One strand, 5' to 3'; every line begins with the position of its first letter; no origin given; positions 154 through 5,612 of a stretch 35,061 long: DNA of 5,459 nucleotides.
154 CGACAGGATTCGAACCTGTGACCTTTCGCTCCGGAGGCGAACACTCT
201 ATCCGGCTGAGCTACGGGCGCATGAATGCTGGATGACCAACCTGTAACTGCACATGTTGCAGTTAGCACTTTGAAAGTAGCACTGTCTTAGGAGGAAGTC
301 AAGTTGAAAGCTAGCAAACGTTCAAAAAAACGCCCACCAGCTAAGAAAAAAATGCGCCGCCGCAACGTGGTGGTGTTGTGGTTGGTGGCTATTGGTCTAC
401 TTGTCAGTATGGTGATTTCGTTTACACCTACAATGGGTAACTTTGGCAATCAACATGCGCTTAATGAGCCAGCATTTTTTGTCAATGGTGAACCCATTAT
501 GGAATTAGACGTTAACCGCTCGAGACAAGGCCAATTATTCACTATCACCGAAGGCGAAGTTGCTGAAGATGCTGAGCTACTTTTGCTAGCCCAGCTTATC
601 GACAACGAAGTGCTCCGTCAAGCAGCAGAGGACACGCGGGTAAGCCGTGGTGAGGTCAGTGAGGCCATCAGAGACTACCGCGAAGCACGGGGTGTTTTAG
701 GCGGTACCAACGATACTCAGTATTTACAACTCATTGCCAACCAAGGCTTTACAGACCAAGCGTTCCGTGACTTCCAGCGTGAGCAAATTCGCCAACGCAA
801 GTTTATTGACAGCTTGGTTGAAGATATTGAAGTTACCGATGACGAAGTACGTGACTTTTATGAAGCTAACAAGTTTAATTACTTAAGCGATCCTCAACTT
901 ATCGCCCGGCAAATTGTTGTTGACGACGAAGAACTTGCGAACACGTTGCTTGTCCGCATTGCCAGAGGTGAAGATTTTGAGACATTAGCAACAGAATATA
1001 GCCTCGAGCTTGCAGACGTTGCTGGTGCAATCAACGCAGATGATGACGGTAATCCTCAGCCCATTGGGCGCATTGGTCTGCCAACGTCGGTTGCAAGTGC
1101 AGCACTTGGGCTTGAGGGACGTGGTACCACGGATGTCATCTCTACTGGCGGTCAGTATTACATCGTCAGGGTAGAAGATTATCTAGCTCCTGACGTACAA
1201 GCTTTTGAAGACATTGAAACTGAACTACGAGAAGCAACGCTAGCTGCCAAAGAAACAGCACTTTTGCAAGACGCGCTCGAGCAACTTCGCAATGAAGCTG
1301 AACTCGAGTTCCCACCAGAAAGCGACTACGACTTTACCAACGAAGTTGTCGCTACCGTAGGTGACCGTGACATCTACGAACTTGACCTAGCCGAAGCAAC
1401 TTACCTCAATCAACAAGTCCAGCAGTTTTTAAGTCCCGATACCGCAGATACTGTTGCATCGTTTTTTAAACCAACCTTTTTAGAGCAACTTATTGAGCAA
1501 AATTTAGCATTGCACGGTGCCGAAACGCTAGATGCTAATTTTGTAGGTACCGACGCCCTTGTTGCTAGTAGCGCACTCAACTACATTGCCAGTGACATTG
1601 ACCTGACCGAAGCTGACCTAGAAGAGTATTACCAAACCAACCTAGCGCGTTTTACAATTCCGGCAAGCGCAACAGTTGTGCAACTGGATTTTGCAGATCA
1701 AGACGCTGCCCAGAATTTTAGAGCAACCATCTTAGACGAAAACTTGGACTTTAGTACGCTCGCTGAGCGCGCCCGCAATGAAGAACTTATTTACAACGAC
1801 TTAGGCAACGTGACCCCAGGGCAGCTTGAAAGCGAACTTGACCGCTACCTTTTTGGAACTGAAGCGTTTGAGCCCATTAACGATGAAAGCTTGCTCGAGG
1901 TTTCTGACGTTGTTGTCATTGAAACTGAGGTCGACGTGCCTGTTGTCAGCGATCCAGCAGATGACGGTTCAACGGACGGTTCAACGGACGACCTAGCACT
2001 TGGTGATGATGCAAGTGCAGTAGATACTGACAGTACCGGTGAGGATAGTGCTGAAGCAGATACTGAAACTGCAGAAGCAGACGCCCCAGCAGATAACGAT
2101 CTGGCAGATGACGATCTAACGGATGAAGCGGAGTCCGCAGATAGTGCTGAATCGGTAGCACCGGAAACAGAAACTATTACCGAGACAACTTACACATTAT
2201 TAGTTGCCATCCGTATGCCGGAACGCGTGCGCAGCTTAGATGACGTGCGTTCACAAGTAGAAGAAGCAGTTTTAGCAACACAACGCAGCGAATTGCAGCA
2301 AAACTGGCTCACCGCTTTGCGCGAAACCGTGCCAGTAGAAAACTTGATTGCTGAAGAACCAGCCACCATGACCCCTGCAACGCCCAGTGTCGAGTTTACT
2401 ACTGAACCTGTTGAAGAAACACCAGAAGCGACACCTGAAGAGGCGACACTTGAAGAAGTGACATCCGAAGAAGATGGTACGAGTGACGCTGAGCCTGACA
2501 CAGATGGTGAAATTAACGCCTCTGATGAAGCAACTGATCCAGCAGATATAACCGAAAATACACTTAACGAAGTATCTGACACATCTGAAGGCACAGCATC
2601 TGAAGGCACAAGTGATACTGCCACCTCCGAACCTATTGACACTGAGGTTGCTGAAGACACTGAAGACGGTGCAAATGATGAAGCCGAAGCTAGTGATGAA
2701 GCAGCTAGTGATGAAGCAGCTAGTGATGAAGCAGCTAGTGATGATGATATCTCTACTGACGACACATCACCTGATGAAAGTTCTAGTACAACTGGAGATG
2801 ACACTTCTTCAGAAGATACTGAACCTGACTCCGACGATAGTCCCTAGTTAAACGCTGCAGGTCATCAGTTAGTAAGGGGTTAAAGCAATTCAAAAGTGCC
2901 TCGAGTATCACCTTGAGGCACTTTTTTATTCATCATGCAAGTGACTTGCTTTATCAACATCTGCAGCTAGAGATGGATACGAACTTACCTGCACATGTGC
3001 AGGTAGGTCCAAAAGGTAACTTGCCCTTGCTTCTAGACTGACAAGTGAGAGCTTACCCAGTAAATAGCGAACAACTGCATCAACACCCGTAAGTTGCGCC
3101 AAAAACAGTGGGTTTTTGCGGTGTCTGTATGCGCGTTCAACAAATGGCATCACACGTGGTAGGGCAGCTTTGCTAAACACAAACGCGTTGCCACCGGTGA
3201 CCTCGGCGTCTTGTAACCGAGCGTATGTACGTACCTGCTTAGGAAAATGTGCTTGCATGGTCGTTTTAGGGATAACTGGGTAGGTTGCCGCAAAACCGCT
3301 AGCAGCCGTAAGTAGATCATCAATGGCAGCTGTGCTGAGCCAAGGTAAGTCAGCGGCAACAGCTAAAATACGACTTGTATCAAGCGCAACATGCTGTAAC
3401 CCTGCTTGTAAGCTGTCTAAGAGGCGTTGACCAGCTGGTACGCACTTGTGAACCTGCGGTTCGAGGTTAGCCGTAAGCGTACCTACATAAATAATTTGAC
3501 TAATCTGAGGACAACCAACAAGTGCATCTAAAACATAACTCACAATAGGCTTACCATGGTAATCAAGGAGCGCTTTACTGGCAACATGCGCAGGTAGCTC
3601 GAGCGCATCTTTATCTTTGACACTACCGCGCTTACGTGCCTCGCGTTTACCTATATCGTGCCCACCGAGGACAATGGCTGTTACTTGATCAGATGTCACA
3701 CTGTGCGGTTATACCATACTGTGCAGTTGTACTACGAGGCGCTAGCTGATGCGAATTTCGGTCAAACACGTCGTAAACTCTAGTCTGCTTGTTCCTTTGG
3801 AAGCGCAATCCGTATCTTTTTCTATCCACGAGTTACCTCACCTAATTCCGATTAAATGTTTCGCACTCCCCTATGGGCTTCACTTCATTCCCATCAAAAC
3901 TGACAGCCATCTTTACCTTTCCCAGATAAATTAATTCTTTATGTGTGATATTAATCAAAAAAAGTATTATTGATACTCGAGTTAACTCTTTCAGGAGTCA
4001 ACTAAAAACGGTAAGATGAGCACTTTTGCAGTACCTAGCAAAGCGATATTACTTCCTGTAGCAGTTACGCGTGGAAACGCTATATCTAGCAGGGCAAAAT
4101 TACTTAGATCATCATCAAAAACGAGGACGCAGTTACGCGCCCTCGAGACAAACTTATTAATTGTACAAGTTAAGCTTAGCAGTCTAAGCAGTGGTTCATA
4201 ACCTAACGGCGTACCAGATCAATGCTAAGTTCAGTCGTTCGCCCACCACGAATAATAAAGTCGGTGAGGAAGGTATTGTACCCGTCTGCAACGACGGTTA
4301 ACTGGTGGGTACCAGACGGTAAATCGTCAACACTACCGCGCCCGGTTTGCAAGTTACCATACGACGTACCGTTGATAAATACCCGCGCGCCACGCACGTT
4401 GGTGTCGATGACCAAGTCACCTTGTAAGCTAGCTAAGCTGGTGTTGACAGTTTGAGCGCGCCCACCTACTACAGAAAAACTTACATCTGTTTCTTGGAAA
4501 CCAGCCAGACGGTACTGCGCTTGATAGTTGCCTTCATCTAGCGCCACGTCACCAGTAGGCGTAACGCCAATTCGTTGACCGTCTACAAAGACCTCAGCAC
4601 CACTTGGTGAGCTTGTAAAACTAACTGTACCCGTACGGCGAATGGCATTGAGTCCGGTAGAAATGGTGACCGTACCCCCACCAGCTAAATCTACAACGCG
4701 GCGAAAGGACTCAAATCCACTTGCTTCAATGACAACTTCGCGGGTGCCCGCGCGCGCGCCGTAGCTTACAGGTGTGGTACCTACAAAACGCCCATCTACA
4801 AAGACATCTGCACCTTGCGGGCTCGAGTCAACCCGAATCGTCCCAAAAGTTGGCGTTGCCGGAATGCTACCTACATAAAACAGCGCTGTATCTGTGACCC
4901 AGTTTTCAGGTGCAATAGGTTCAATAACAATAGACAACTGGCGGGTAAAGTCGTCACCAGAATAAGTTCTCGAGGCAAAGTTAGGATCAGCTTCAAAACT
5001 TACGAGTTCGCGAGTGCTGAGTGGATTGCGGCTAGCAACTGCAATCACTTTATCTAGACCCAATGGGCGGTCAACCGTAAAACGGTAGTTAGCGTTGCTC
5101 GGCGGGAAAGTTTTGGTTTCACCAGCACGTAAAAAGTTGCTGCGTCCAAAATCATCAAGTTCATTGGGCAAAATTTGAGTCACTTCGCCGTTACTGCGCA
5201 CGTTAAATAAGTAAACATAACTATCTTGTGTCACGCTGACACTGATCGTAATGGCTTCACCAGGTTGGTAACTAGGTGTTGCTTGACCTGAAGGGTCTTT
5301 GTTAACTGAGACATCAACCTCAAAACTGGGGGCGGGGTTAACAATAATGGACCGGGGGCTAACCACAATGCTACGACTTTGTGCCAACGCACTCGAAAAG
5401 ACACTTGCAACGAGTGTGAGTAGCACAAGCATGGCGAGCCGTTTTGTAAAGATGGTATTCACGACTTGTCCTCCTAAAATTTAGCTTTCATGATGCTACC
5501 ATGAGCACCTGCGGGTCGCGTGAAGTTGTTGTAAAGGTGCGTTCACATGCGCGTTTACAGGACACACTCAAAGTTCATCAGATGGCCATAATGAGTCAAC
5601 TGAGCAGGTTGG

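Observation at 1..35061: Extreme over-representation of the palindrome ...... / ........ (a HIP1-like highly iterated palindrome with a different word)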

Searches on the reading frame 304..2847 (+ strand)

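Call 6: search_protein_families(library=ncbifam, proteins=[window:304-2847:+])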
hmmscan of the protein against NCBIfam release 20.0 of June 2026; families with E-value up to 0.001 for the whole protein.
window:304-2847:+ (847 aa): 4 families
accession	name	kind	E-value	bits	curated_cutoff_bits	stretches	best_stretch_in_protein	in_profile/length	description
NF000809.0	PRK00059.1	equivalog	2.6e-29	102.7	303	1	94-334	89-328/336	peptidylprolyl isomerase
NF008054.0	PRK10788.1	equivalog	1.1e-16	60.6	493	1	172-311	244-376/626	peptidylprolyl isomerase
NF002846.0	PRK03095.1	equivalog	5.9e-06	26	361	1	138-316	86-243/287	peptidylprolyl isomerase PrsA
NF003356.0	PRK04405.1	subfamily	1.2e-05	24.5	339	1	94-244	57-192/299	peptidylprolyl isomerase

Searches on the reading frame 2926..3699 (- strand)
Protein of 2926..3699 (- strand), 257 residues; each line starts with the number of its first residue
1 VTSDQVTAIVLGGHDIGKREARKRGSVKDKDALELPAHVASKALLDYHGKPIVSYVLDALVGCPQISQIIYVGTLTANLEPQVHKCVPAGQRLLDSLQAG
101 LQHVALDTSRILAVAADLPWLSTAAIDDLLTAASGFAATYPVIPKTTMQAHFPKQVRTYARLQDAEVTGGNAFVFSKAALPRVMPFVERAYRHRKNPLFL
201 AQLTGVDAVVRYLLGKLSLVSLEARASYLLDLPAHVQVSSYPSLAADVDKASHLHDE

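Call 6: search_protein_families(library=ncbifam, proteins=[window:2926-3699:-])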
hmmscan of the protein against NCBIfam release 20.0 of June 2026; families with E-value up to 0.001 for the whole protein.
window:2926-3699:- (257 aa): 5 families
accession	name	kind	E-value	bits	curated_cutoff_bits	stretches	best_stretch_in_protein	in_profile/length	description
NF011056.0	PRK14489.1-1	equivalog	1.6e-08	34.1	379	1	41-145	22-125/363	bifunctional molybdenum cofactor guanylyltransferase MobA/molybdopterin-guanine dinucleotide biosynthesis adaptor protein MobB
TIGR00453.1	ispD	equivalog_domain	7.6e-05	22.3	181.3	1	41-145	18-130/219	2-C-methyl-D-erythritol 4-phosphate cytidylyltransferase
TIGR03552.1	F420_cofC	equivalog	0.00021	21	105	0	89-134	72-118/196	2-phospho-L-lactate guanylyltransferase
NF001457.0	PRK00317.1-3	equivalog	0.00027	20.5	164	1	41-130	18-110/200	molybdenum cofactor guanylyltransferase MobA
TIGR03310.1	matur_MocA_YgfJ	equivalog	0.00043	20.3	186.45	0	41-135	16-117/188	molybdenum cofactor cytidylyltransferase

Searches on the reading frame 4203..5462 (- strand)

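Call 6: search_protein_families(library=ncbifam, proteins=[window:4203-5462:-])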
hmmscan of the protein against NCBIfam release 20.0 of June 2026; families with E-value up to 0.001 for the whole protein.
window:4203-5462:- (419 aa): 1 family
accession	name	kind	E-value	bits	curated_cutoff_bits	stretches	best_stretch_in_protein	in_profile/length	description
NF047815.1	LIC10124_lipo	equivalog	9.4e-15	54.1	650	1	207-317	198-309/516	LIC10124 family lipoprotein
